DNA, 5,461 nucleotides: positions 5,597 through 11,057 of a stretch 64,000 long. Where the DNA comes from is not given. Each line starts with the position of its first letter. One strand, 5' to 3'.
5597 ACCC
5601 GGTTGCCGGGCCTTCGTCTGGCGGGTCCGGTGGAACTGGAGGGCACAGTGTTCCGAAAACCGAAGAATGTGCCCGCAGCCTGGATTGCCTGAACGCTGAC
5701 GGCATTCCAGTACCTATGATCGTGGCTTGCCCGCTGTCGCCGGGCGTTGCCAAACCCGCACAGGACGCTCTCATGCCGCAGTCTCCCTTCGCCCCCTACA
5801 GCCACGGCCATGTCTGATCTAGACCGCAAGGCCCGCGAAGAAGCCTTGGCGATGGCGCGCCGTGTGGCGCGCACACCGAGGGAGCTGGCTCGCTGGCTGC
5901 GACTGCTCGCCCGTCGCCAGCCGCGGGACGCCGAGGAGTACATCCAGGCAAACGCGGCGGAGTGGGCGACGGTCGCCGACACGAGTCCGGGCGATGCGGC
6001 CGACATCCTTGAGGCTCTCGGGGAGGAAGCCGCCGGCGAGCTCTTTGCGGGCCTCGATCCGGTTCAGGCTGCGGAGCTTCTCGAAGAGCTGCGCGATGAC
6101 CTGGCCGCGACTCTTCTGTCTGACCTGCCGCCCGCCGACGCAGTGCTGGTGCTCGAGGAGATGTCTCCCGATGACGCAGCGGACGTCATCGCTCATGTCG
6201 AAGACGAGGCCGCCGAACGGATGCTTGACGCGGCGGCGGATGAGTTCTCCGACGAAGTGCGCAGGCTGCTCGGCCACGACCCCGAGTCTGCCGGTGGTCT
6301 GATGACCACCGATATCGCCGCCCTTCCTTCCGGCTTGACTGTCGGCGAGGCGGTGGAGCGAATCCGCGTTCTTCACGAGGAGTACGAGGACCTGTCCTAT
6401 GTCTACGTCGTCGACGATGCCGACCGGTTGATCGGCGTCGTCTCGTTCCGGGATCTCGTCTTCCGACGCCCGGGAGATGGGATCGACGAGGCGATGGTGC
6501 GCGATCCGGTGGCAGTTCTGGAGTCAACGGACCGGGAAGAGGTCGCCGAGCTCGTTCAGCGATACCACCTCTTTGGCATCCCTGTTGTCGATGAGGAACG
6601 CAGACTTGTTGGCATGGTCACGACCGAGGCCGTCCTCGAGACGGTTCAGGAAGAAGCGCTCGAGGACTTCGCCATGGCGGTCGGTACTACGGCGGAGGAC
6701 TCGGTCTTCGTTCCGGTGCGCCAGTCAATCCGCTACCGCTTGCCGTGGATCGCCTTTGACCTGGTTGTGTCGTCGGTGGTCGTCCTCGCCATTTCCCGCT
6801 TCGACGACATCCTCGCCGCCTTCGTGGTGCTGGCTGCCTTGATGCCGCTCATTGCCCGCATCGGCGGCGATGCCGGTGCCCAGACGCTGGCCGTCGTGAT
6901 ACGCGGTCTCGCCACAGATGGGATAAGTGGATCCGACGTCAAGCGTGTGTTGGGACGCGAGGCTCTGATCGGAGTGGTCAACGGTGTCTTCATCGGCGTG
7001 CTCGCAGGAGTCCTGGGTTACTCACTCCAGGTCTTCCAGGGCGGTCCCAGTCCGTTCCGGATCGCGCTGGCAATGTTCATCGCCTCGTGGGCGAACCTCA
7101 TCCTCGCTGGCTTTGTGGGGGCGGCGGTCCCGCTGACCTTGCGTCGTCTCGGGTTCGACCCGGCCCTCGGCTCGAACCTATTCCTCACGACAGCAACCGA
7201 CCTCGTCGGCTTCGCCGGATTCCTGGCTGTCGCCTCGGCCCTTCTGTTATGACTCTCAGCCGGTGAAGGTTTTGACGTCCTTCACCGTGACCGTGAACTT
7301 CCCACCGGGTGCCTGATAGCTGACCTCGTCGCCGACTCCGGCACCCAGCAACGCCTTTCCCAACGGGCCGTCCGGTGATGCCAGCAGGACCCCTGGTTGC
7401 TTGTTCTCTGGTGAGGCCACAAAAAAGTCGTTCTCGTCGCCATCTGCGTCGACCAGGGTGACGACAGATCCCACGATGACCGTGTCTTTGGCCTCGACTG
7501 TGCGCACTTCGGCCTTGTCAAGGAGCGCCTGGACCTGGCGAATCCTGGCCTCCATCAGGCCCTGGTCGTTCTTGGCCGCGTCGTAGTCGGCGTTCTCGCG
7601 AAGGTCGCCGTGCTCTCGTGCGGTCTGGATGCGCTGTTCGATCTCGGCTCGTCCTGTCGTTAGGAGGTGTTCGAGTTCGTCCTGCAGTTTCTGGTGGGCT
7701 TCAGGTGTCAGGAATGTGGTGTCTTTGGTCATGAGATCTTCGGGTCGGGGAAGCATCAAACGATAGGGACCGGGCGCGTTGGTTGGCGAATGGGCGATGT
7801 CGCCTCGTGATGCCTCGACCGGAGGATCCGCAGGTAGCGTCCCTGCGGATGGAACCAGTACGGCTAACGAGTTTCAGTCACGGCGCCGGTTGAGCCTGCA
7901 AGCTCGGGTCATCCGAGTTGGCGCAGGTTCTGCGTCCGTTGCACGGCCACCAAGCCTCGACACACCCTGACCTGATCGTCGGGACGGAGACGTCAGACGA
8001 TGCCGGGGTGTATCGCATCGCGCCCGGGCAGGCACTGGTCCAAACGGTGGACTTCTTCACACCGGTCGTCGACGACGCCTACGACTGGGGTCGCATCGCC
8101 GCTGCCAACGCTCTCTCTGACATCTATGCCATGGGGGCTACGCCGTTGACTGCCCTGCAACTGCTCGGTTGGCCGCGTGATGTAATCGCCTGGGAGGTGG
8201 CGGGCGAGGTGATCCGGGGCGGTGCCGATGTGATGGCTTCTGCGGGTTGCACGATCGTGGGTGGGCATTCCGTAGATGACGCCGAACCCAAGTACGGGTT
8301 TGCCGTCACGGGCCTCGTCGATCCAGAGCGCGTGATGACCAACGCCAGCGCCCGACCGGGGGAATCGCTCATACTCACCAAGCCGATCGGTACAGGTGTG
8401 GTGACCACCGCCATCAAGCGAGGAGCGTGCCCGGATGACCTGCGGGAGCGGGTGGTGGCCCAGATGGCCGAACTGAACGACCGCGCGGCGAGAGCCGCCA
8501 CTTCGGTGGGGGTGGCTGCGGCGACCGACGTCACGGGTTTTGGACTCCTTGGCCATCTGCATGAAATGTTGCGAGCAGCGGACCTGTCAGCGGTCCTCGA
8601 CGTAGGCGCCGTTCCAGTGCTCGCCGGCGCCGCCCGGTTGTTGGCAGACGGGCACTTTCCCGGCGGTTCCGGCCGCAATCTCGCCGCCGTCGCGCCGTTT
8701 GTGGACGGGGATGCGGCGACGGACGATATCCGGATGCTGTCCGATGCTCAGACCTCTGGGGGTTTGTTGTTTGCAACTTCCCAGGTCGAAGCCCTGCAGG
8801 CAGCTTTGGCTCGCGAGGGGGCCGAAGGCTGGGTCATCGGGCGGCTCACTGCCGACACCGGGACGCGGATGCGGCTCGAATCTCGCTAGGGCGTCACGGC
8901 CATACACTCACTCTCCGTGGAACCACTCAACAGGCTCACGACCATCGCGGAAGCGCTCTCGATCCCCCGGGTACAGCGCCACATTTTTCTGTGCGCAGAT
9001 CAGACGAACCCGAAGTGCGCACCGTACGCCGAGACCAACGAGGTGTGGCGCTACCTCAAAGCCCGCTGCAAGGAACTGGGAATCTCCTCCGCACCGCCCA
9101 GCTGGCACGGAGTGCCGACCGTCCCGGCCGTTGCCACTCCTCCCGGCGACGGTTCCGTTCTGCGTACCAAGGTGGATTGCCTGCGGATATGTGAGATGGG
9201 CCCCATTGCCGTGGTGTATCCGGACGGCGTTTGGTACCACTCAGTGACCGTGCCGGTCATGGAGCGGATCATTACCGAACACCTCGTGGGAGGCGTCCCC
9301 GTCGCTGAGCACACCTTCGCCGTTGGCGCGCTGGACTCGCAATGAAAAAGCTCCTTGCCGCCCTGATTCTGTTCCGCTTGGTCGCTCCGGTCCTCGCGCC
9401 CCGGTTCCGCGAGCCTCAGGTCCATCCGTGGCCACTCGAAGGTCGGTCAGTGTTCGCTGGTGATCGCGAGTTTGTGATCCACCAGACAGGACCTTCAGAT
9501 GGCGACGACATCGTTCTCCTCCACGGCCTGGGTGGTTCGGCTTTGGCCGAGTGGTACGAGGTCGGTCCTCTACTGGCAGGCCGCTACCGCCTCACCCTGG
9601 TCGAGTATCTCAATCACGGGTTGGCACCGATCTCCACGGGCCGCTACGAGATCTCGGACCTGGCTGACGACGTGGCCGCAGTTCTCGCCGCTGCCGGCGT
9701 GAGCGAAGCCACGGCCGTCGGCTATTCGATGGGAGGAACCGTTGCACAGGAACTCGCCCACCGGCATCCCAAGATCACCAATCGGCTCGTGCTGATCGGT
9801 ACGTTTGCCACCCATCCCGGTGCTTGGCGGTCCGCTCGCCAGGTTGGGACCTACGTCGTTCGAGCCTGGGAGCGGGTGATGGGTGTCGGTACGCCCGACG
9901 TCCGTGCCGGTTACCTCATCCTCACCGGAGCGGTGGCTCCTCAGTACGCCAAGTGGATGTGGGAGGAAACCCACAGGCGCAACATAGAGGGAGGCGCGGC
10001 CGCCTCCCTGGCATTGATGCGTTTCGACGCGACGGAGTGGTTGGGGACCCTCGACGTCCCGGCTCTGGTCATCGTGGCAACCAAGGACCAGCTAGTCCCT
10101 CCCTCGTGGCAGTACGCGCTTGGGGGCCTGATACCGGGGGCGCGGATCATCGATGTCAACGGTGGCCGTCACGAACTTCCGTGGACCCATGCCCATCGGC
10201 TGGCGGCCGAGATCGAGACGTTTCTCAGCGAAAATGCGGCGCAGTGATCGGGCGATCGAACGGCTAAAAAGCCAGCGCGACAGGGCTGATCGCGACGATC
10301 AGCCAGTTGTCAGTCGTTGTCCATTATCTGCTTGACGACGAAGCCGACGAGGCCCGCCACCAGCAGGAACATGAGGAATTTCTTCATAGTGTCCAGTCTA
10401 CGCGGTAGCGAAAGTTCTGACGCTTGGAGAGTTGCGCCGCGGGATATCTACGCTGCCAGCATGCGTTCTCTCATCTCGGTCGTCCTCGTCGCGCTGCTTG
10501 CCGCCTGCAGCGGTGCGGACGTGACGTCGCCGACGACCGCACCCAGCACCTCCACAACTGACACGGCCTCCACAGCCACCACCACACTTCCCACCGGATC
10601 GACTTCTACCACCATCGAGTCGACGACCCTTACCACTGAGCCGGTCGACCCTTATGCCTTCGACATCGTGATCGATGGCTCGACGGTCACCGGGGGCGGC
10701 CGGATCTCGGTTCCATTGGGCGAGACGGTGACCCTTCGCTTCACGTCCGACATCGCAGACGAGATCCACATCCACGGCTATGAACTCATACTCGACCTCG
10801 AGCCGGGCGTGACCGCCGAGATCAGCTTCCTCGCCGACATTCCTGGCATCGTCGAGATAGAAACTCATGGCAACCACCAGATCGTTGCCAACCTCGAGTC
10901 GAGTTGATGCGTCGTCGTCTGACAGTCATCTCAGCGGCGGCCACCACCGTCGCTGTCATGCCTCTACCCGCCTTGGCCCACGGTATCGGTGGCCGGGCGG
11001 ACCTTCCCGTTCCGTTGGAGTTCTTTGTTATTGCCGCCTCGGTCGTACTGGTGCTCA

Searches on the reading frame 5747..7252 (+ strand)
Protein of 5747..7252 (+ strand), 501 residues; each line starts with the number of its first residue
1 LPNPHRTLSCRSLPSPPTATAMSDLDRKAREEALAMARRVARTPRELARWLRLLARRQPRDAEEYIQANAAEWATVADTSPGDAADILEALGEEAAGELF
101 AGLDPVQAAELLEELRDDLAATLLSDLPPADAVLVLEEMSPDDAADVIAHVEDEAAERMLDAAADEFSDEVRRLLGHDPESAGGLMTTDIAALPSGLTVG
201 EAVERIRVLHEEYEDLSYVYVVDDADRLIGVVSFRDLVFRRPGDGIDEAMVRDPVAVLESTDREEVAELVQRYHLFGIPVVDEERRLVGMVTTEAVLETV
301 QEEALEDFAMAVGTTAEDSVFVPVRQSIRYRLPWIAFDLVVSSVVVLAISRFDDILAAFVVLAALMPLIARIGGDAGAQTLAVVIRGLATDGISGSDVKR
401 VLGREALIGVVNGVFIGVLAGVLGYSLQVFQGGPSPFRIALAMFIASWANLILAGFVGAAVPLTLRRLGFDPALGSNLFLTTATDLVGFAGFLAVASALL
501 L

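Call 53: search_protein_families(library=pfam, proteins=[window:5747-7252:+], max_evalue=0.01)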
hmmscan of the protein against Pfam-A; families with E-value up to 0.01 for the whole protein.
window:5747-7252:+ (501 aa): 3 families
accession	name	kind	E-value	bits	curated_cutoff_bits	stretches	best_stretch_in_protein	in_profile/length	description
PF01769.21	MgtE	-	1.4e-27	96.9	27.6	1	366-494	1-124/125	Divalent cation transporter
PF03448.22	MgtE_N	-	1e-19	71.4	25.9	1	80-179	2-101/102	MgtE intracellular N domain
PF00571.33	CBS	-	7.3e-19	68.3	24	2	248-300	3-55/57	CBS domain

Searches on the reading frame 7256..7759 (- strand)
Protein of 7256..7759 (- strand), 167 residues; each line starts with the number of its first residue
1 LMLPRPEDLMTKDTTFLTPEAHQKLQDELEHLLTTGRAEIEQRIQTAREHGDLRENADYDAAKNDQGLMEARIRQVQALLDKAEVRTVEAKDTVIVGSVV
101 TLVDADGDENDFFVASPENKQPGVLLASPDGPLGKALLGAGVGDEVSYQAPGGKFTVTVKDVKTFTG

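Call 53: search_protein_families(library=pfam, proteins=[window:7256-7759:-], max_evalue=0.01)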
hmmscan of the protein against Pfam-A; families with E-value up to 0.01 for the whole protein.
window:7256-7759:- (167 aa): 3 families
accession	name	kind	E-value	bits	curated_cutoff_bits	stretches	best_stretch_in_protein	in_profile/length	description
PF03449.20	GreA_GreB_N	-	3.6e-26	91.6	24.5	1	16-85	2-71/71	Transcription elongation factor, N-terminal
PF01272.25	GreA_GreB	-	2.4e-17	63.1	26.9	1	90-163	2-76/77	Transcription elongation factor, GreA/GreB, C-term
PF16925.10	TetR_C_13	-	0.0017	19.2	27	1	21-86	37-103/109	Tetracyclin repressor-like, C-terminal domain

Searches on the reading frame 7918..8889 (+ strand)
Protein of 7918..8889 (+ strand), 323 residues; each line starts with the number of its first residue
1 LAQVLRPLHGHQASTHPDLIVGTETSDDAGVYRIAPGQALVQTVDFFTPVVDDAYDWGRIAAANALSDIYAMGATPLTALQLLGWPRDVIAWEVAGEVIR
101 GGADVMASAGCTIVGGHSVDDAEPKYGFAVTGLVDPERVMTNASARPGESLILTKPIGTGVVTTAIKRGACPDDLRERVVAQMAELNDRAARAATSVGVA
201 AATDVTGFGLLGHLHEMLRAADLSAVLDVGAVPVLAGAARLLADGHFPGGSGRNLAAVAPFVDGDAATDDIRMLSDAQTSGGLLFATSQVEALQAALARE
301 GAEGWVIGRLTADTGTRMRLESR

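Call 53: search_protein_families(library=pfam, proteins=[window:7918-8889:+], max_evalue=0.01)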
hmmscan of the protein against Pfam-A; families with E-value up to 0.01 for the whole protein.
window:7918-8889:+ (323 aa): 2 families
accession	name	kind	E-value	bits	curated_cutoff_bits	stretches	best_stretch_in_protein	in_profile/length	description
PF00586.29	AIRS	-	8.2e-27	94.3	24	1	27-134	2-112/112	AIR synthase related protein, N-terminal domain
PF02769.27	AIRS_C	-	1.1e-18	68.3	23.1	1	146-319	1-154/156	AIR synthase related protein, C-terminal domain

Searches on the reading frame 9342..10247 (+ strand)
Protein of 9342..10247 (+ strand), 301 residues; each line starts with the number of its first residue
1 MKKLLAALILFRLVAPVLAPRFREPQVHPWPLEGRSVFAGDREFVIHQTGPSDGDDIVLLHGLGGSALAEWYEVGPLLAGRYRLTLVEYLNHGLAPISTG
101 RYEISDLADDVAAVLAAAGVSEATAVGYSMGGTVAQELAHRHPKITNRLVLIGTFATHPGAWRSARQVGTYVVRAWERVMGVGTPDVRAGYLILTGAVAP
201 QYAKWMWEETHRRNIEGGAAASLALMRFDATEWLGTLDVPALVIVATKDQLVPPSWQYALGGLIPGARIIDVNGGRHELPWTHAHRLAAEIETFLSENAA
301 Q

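Call 53: search_protein_families(library=pfam, proteins=[window:9342-10247:+], max_evalue=0.01)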
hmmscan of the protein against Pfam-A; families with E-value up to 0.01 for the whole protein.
window:9342-10247:+ (301 aa): 4 families
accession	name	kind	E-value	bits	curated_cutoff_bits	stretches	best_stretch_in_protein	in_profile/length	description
PF00561.26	Abhydrolase_1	-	2.2e-27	96.7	25.8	1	57-283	3-244/245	alpha/beta hydrolase fold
PF12697.13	Abhydrolase_6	-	5.3e-16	60.4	26.3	1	57-289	1-216/217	Alpha/beta hydrolase family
PF12146.15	Hydrolase_4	-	4.9e-10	39.5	27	1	103-279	54-234/239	Serine aminopeptidase, S33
PF00975.26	Thioesterase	-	0.00037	21.2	26.4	1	71-159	16-107/226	Thioesterase domain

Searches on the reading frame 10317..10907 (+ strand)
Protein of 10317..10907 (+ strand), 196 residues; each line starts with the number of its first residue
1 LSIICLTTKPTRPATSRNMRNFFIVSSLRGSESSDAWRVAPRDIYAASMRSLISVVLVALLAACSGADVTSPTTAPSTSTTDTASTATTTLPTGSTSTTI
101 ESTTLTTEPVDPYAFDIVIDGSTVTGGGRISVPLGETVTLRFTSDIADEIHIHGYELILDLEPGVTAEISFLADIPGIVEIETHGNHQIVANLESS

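Call 54: search_protein_families(library=pfam, proteins=[window:10317-10907:+], max_evalue=0.01)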
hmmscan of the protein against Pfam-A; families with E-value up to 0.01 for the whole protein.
window:10317-10907:+ (196 aa): 0 families

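Call 91: search_protein_families(library=ncbifam, proteins=[window:10317-10907:+], max_evalue=0.01)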
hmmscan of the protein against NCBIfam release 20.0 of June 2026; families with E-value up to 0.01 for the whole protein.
window:10317-10907:+ (196 aa): 3 families
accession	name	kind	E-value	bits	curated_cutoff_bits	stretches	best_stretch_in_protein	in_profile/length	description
NF041057.1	Rcas_1661_fam_Se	equivalog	0.0024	17.5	190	1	55-112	3-66/247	Rcas_1661 family thioredoxin-like (seleno)lipoprotein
NF041529.1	LvhB7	equivalog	0.0042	16.7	70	1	49-72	1-25/45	T4SS-associated protein LvhB7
NF040528.1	SP_0198_lipo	equivalog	0.0081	16.1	100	0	49-98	4-54/144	SP_0198 family lipoprotein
